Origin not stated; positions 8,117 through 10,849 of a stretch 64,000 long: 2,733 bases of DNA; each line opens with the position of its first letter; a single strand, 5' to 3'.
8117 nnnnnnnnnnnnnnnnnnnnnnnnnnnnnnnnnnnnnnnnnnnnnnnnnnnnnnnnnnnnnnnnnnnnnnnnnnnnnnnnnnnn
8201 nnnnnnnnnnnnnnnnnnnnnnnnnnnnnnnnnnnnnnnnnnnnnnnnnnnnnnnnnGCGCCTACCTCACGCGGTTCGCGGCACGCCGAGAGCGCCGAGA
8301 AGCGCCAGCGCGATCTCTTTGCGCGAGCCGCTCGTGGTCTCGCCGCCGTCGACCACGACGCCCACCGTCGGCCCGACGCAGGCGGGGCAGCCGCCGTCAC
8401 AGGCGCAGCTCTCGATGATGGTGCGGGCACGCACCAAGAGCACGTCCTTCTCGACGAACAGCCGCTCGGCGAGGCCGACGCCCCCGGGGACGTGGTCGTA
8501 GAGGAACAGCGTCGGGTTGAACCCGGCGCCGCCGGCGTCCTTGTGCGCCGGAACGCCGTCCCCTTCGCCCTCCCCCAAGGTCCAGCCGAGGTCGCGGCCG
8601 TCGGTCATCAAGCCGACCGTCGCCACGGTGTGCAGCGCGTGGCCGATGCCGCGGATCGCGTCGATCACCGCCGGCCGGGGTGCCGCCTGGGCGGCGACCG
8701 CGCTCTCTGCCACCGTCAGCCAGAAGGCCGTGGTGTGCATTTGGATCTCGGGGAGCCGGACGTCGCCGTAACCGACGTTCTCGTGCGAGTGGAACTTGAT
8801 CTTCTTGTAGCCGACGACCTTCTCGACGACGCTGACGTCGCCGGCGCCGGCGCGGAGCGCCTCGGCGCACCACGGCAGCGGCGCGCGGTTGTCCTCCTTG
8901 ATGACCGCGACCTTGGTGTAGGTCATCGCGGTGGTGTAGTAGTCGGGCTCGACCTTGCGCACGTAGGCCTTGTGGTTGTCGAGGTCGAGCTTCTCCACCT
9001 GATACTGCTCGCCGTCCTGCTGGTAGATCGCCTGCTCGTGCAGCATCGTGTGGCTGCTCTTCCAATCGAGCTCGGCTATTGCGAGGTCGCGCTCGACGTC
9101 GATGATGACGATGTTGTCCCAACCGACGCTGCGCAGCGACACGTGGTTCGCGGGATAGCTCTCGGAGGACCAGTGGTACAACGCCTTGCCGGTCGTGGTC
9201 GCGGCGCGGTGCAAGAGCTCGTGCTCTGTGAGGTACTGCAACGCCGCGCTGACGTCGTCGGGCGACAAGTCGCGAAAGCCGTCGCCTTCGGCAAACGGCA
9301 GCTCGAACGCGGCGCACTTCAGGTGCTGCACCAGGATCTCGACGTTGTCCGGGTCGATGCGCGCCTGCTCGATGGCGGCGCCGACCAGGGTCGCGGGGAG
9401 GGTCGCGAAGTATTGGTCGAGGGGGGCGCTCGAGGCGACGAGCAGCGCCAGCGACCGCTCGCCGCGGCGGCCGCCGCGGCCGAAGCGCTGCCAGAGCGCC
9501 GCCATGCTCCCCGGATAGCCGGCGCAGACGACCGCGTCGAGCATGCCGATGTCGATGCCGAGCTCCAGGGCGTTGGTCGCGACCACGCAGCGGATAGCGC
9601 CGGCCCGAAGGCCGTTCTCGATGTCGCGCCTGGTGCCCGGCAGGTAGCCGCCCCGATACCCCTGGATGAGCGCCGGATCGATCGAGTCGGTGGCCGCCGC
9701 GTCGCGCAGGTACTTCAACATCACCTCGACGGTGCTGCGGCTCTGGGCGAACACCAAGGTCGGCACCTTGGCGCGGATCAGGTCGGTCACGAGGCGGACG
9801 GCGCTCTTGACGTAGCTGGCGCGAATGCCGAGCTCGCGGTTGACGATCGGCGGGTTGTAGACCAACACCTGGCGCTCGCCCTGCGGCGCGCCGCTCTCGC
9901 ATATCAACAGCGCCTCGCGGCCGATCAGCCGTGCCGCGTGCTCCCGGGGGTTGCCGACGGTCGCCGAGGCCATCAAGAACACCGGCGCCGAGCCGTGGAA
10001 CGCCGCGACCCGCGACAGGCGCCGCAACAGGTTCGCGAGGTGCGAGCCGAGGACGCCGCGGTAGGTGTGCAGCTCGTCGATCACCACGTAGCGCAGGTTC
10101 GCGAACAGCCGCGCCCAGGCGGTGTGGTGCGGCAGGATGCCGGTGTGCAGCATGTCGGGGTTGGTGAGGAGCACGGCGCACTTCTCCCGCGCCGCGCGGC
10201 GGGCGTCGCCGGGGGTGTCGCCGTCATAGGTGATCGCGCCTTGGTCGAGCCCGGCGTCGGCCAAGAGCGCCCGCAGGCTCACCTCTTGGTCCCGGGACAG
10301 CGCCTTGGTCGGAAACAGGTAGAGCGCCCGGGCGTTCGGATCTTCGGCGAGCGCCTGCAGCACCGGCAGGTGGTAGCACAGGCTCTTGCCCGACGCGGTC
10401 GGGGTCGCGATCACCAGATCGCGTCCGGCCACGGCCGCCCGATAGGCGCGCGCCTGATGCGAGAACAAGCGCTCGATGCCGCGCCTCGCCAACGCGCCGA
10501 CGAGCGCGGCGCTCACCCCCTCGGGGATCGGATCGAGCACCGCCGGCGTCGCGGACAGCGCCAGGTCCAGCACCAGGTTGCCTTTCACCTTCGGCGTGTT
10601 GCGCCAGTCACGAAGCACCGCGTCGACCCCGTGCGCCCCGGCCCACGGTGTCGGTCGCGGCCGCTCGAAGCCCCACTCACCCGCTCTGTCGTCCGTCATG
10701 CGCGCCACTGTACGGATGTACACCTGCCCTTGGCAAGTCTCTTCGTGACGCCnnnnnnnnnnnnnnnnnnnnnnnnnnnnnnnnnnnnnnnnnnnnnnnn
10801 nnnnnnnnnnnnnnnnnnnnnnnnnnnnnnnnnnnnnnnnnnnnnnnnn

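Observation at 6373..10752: MrfA/YprA-like DUF1998 helicase + MrfB/YprB-like exonuclease operon next to imuAB, preceded by a second LexA-like palindrome: a candidate SOS-regulated adduct-repair module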

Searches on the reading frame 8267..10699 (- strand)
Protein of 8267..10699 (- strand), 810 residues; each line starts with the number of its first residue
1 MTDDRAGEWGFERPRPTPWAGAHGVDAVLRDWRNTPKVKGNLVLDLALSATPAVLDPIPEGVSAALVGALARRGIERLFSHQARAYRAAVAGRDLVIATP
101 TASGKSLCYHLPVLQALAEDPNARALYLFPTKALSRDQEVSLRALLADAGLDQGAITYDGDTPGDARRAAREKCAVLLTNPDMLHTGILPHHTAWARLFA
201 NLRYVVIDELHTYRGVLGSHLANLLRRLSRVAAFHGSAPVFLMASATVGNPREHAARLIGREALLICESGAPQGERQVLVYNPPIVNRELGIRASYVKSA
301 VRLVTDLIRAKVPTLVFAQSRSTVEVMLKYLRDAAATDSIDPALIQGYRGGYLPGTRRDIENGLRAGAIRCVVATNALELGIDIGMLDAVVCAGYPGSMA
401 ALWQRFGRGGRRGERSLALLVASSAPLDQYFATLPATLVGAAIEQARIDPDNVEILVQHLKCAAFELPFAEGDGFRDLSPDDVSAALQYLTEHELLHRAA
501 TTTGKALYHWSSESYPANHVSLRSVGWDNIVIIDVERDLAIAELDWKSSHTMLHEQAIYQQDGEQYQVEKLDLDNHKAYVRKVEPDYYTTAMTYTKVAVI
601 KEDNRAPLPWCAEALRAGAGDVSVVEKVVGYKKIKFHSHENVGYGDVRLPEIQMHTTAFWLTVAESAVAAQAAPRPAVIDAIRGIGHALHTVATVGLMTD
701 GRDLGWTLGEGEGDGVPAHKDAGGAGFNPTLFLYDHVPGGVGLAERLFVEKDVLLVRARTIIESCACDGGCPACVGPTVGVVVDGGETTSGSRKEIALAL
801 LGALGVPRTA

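Call 6: search_protein_families(library=pfam, proteins=[window:8267-10699:-], max_evalue=0.01)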
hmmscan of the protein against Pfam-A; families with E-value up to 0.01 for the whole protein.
window:8267-10699:- (810 aa): 5 families
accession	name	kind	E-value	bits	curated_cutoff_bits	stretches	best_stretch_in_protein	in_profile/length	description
PF00270.35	DEAD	-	4.1e-29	101.9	26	1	80-250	2-163/167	DEAD/DEAH box helicase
PF00271.37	Helicase_C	-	3.9e-14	53.3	23.5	1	305-413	7-110/110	Helicase conserved C-terminal domain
PF09369.15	MZB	-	8.5e-14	52.5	24.2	1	686-775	2-80/80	MrfA Zn-binding domain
PF22982.3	WHD_HRQ1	-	4.2e-10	41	27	1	448-524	1-69/70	ATP-dependent helicase HRQ1, winged helix domain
PF04851.21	ResIII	-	0.00058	20.2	22.5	1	78-214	4-138/164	Type III restriction enzyme, res subunit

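Call 7: search_protein_families(library=ncbifam, proteins=[window:8267-10699:-], max_evalue=0.01)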
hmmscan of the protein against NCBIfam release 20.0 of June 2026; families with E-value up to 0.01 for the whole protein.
window:8267-10699:- (810 aa): 29 families (the best 25 are shown)
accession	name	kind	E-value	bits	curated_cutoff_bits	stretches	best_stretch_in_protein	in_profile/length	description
TIGR03817.1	DECH_helic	hypoth_equivalog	1.5e-189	631.8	874.1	1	49-776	8-715/742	helicase/secretion neighborhood putative DEAH-box helicase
TIGR04121.1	DEXH_lig_assoc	equivalog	5.4e-50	169.9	850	1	78-477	14-412/804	ligase-associated DNA damage response DEXH box helicase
NF010338.0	PRK13767.1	equivalog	2.4e-30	105.5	849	1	81-414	37-387/877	ATP-dependent helicase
NF041063.1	DpdF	equivalog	3.3e-22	78.9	550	2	84-212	150-281/813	protein DpdF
NF007284.0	PRK09751.1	equivalog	2.6e-17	61.4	1496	2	338-412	345-419/1538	ATP-dependent helicase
NF002654.0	PRK02362.1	equivalog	3.4e-17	62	887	1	65-334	11-266/739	ATP-dependent DNA helicase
NF001308.0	PRK00254.1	equivalog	4.6e-17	61.5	1216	1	67-325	13-252/720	ATP-dependent DNA helicase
TIGR00614.1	recQ_fam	subfamily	4.9e-14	52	219.8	1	80-421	14-329/470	RecQ family ATP-dependent DNA helicase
NF053636.1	DDHlcsCsdAPsy1082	equivalog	3.2e-13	49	890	2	62-144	10-96/512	DEAD/DEAH box helicase CsdA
TIGR01389.1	recQ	equivalog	3.7e-13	48.8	640.2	1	81-425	17-331/591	DNA helicase RecQ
NF053711.1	RNA_heli_RhlE1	exception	1.5e-12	47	750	1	67-423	13-349/434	RNA helicase RhlE1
NF041067.1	DpdJ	equivalog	2.7e-12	45.2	800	1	201-262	361-419/1482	protein DpdJ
NF008394.0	PRK11192.1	equivalog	3e-12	46.1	507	2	64-157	12-110/441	ATP-dependent RNA helicase SrmB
TIGR02621.3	cas3_GSU0051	exception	2e-11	43.5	400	1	79-422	15-385/854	type I-G CRISPR-associated helicase/endonuclease Cas3g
NF010337.0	PRK13766.1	equivalog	1.9e-10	39.5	610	2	82-212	21-143/781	Hef nuclease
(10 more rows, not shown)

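Call 8: search_solved_structures(query=window:8267-10699:-, max_evalue=0.00001, show_alignments=1)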
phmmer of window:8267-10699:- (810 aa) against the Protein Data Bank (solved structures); distinct sequences matched with E-value up to 0.00001: 82 (the best 60 are shown).
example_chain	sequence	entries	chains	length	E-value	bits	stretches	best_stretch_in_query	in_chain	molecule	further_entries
6znp_A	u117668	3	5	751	2.4e-200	670.7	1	51-779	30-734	Uncharacterized ATP-dependent helicase YprA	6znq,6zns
5v9x_A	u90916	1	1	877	1.1e-27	99.7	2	81-336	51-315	ATP-dependent DNA helicase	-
7lhl_A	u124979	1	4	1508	3.7e-27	97.9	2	81-335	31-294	ATP-dependent DNA helicase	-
9tu7_Y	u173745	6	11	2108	1.5e-15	59.5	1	60-253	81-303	DEAD/DEAH box helicase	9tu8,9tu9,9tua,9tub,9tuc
9b15_A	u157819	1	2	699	1.7e-15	59.4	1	56-230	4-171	ATP-dependent DNA helicase Hel308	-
2p6r_A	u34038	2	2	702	5.2e-14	54.4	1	56-230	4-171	afUHEL308 HELICASE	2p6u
2zj2_A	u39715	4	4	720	3.3e-11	45.2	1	66-327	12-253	Putative ski2-type helicase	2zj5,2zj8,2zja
5lst_A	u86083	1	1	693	1.5e-10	42.9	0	65-212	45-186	ATP-dependent DNA helicase Q4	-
4kbf_A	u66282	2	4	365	7.2e-10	40.7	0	284-420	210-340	Heat resistant RNA dependent ATPase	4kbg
6l5l_A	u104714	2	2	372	3.5e-09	38.5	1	65-418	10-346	Nucleolar RNA helicase 2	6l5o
6l5m_A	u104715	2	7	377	3.7e-09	38.4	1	65-417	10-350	Nucleolar RNA helicase 2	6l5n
9c5q_C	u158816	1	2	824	2.4e-08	35.7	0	70-221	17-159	DNA polymerase theta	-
5a9f_A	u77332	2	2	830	2.4e-08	35.7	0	70-221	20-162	DNA POLYMERASE THETA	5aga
9bh6_A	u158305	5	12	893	3e-08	35.4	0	70-217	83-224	DNA polymerase theta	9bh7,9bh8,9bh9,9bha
8w0a_C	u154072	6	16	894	3e-08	35.4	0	70-217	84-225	DNA polymerase theta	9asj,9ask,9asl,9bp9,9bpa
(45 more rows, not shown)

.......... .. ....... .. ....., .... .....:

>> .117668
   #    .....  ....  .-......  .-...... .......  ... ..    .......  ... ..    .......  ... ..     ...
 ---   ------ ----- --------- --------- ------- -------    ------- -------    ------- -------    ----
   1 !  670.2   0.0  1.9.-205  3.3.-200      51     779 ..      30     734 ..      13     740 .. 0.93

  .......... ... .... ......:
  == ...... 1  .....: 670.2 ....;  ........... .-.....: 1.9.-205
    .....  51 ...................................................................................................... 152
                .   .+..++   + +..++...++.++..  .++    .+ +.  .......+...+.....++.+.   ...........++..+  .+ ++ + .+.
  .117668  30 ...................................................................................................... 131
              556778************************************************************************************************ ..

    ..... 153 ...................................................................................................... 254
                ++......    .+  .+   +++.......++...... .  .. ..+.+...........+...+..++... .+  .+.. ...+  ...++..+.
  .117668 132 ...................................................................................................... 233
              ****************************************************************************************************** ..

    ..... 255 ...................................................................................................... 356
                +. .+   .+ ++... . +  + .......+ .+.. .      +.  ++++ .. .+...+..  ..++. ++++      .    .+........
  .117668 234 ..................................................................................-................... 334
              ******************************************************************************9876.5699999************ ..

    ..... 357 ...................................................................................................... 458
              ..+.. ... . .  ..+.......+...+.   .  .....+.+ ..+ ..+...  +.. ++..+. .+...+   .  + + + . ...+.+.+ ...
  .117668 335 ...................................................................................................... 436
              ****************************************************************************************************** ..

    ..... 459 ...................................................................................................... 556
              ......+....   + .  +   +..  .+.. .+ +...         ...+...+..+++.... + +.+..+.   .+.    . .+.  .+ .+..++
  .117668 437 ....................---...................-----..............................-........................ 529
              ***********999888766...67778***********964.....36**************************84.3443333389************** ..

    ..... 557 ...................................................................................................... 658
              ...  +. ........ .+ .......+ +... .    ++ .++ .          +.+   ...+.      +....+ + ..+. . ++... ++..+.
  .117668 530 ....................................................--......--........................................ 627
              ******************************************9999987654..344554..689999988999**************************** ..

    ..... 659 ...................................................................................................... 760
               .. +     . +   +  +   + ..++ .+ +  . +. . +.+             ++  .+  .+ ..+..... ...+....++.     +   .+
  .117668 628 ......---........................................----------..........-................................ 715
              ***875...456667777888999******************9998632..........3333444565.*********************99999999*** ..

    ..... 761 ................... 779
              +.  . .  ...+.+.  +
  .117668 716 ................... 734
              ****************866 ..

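Call 13: find_related_loci(query=window:8267-10699:-, collection=genome_contigs, flank=7000)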
Query window:8267-10699:- (810 aa) in genome_contigs; peptide patterns used: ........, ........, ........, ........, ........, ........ (x = any residue, [..] = any of these).
91 stretches matched a pattern; 35 encode a relative of the query (tblastn E <= 1e-3); 35 distinct loci.
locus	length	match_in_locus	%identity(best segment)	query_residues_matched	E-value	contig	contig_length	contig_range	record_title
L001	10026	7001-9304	68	11-779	0e+0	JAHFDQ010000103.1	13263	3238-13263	MAG: Archangiaceae bacterium isolate nzgw249 NODE_6855_length_13264_cov_2.955490, whole genome shotgun sequence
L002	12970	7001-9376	66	11-806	0e+0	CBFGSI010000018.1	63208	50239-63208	MAG TPA_asm: uncultured Archangiaceae bacterium isolate SRR17295755_concoct_80 genome assembly, contig: ERZ23329302.159,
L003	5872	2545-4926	63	11-806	0e+0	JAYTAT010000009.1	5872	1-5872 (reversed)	MAG: Archangium sp. isolate GFS_13965 GFS_13965_8, whole genome shotgun sequence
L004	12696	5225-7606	64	8-806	0e+0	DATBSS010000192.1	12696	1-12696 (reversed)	MAG TPA_asm: Myxococcaceae bacterium isolate SMAG_U4163 k141_1173092, whole genome shotgun sequence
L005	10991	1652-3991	63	11-806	0e+0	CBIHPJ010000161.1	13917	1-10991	MAG TPA_asm: uncultured Myxococcales bacterium isolate SRR18156209_binner23_Refined_20 genome assembly, contig: ERZ27336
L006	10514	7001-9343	63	11-806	0e+0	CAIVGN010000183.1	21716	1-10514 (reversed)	MAG: uncultured Archangium sp. isolate Ja1_bin-1494 genome assembly, contig: bin-1494:183/251, whole genome shotgun sequ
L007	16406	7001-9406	64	11-806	0e+0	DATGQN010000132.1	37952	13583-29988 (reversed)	MAG TPA_asm: Myxococcaceae bacterium isolate SMAG_U10425 k141_4038916, whole genome shotgun sequence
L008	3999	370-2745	63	13-806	0e+0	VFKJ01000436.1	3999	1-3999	MAG: Myxococcales bacterium isolate Bin_62_4 c_000004111685, whole genome shotgun sequence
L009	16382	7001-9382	65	8-806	0e+0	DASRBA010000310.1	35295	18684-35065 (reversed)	MAG TPA_asm: Myxococcaceae bacterium isolate SMAG_U11132 k141_2723065, whole genome shotgun sequence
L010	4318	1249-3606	63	11-806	0e+0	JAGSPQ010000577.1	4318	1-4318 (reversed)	MAG: Myxococcaceae bacterium isolate CTSoil_096 scaffold_50248, whole genome shotgun sequence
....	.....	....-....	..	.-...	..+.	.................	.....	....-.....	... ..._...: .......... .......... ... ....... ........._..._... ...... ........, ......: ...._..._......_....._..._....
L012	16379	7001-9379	63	11-806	0e+0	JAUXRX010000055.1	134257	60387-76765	MAG: Archangium sp. isolate C12_metabat.bin.17_sub C12_k141_67178, whole genome shotgun sequence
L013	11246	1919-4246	62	11-801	0e+0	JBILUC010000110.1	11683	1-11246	MAG: Archangium sp. isolate ME2018-07-27_3300044621_group8_bin65 Rohwer_bin1477_scaffold_4196_c1, whole genome shotgun s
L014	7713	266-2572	63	5-781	0e+0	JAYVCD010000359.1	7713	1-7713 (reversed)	MAG: Archangiaceae bacterium isolate GL30_UP_concoct_163 GL30_UP_concoct_163_358, whole genome shotgun sequence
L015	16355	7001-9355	63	11-801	0e+0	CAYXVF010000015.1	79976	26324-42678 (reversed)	MAG TPA_asm: uncultured Bdellovibrionales bacterium isolate SRP141376_co3_27 genome assembly, contig: NODE_638_length_79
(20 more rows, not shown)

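Call 30: find_homologous_proteins(query=window:8267-10699:-, max_evalue=1e-50)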
Query window:8267-10699:- (810 aa): 8000 proteins with E <= 1e-50 among 8000 candidates; the best 120 are listed.
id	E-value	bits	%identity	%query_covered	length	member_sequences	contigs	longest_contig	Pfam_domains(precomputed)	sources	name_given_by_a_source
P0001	0.0e+0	1834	100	100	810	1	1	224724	PF00270.36,PF09369.16,PF00271.38,PF22982.4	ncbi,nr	ncbi:MAG: DEAD/DEAH box helicase [Deltaproteobacteria bacterium]|nr:DEAD/DEAH box helicase [Deltapro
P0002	0.0e+0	1402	76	99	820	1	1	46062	PF00270.36,PF09369.16,PF00271.38,PF22982.4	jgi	jgi:DEAD/DEAH box helicase domain-containing protein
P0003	0.0e+0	1321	72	99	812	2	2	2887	PF00270.36,PF09369.16,PF00271.38,PF22982.4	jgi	-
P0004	0.0e+0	1223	68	98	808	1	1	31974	PF00270.36,PF09369.16,PF00271.38,PF22982.4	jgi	jgi:DEAD/DEAH box helicase domain-containing protein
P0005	0.0e+0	1222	69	97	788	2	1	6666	PF00270.36,PF09369.16,PF00271.38,PF22982.4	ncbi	ncbi:MAG: DEAD/DEAH box helicase [Myxococcota bacterium]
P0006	0.0e+0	1213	68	98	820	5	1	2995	PF00270.36,PF09369.16,PF00271.38,PF22982.4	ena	-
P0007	0.0e+0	1212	67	99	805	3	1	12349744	PF00270.36,PF09369.16,PF00271.38,PF22982.4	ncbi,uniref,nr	ncbi:DEAD/DEAH box helicase [Cystobacter fuscus]|uniref:DEAD/DEAH box helicase n=1 Tax=Cystobacter f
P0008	0.0e+0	1208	66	99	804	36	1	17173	PF00270.36,PF09369.16,PF00271.38,PF22982.4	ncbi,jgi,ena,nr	ncbi:MAG TPA: DEAD/DEAH box helicase [Hyalangium sp.]|nr:DEAD/DEAH box helicase [Hyalangium sp.]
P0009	0.0e+0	1208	67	99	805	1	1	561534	PF00270.36,PF09369.16,PF00271.38,PF22982.4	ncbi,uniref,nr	ncbi:DEAD/DEAH box helicase [Cystobacter ferrugineus]|uniref:DEAD/DEAH box helicase n=1 Tax=Cystobac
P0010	0.0e+0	1207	66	99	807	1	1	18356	PF00270.36,PF09369.16,PF00271.38,PF22982.4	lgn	-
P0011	0.0e+0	1207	66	99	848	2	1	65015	PF00270.36,PF09369.16,PF00271.38,PF22982.4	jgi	-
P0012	0.0e+0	1206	66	99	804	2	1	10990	PF00270.36,PF09369.16,PF00271.38,PF22982.4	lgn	-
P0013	0.0e+0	1204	67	99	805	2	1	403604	PF00270.36,PF09369.16,PF00271.38,PF22982.4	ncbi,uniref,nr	ncbi:DEAD/DEAH box helicase [Archangium lipolyticum]|uniref:DEAD/DEAH box helicase n=1 Tax=Archangiu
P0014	0.0e+0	1202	66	98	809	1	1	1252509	PF00270.36,PF09369.16,PF00271.38,PF22982.4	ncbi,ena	-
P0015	0.0e+0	1201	67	98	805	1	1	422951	PF00270.36,PF09369.16,PF00271.38,PF22982.4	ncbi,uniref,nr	ncbi:DEAD/DEAH box helicase [Hyalangium rubrum]|uniref:DEAD/DEAH box helicase n=1 Tax=Hyalangium rub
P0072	0.0e+0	1180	66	98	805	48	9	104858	PF00270.36,PF09369.16,PF00271.38,PF22982.4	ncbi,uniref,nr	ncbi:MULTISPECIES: DEAD/DEAH box helicase [Myxococcus]|uniref:DEAD/DEAH box helicase n=1 Tax=Myxococ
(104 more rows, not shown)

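Call 31: find_encoding_contigs(protein=P0002, flank=8000, max_places=2)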
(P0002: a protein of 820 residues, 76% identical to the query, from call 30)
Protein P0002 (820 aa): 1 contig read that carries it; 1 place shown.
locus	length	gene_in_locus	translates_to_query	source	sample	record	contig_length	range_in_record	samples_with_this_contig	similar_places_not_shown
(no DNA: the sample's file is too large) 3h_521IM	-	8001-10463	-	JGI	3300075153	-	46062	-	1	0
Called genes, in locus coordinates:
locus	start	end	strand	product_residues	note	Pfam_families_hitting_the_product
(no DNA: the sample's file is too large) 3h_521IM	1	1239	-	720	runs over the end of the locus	PF00069:Pkinase, PF07714:PK_Tyr_Ser-Thr (weak), PF07719:TPR_2 (faint), PF13414:TPR_11 (faint), PF13431:TPR_17 (faint)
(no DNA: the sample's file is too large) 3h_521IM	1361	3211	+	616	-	PF16697:Yop-YscD_cpl (weak), PF00498:FHA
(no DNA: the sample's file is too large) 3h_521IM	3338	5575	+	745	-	-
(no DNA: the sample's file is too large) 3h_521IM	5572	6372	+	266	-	-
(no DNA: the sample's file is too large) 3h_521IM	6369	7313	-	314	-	PF24096:DUF7379, PF00561:Abhydrolase_1, PF01674:Lipase_2 (faint), PF02089:Palm_thioest, PF07819:PGAP1 (weak)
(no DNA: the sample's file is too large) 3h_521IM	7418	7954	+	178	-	PF02580:Tyr_Deacylase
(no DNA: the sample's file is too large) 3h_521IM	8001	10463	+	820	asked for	PF00270:DEAD, PF00271:Helicase_C, PF22982:WHD_HRQ1, PF09369:MZB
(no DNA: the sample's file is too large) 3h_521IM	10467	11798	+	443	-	PF13482:RNase_H_2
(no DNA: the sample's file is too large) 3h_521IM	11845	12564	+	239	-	PF00154:RecA_N, PF27531:MT3502_N (weak)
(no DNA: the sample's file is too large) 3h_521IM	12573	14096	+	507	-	PF00817:IMS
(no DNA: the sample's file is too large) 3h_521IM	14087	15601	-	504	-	-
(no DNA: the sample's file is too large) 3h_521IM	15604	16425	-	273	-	PF14064:HmuY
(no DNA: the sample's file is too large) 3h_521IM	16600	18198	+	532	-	PF00082:Peptidase_S8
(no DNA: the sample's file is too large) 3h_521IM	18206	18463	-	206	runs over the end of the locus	?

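Call 32: find_encoding_contigs(protein=P0072, flank=6000, max_places=3)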
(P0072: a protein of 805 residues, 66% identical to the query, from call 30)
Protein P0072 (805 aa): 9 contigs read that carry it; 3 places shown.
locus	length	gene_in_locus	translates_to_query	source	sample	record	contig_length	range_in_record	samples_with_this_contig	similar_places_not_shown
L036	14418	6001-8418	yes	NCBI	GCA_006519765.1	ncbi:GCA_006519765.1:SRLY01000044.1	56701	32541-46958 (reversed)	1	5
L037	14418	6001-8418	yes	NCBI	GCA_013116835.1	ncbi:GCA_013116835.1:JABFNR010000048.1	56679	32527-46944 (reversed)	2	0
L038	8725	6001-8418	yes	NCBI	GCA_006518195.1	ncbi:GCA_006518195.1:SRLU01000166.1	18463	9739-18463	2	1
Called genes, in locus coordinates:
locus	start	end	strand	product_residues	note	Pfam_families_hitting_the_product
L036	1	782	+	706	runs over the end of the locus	PF02985:HEAT (faint), PF03130:HEAT_PBS (faint), PF13646:HEAT_2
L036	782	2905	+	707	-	PF00027:cNMP_binding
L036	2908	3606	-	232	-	PF05157:MshEN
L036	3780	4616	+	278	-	-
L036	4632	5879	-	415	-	PF02040:ArsB, PF03600:CitMHS, PF06450:NhaB (faint)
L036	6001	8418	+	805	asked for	PF00270:DEAD, PF00271:Helicase_C, PF22982:WHD_HRQ1 (weak), PF09369:MZB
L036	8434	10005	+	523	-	PF13482:RNase_H_2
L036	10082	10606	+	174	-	PF00254:FKBP_C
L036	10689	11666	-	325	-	-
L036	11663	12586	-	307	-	PF13593:SBF_like, PF01758:SBF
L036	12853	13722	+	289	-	PF13622:4HBT_3, PF20789:4HBT_3C, PF02551:Acyl_CoA_thio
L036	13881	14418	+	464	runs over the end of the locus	PF07586:HXXSHH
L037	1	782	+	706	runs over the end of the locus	PF02985:HEAT (faint), PF03130:HEAT_PBS (faint), PF13646:HEAT_2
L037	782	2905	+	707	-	PF00027:cNMP_binding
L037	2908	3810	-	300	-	PF05157:MshEN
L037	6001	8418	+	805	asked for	PF00270:DEAD, PF00271:Helicase_C, PF22982:WHD_HRQ1 (weak), PF09369:MZB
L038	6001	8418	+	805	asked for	PF00270:DEAD, PF00271:Helicase_C, PF22982:WHD_HRQ1 (weak), PF09369:MZB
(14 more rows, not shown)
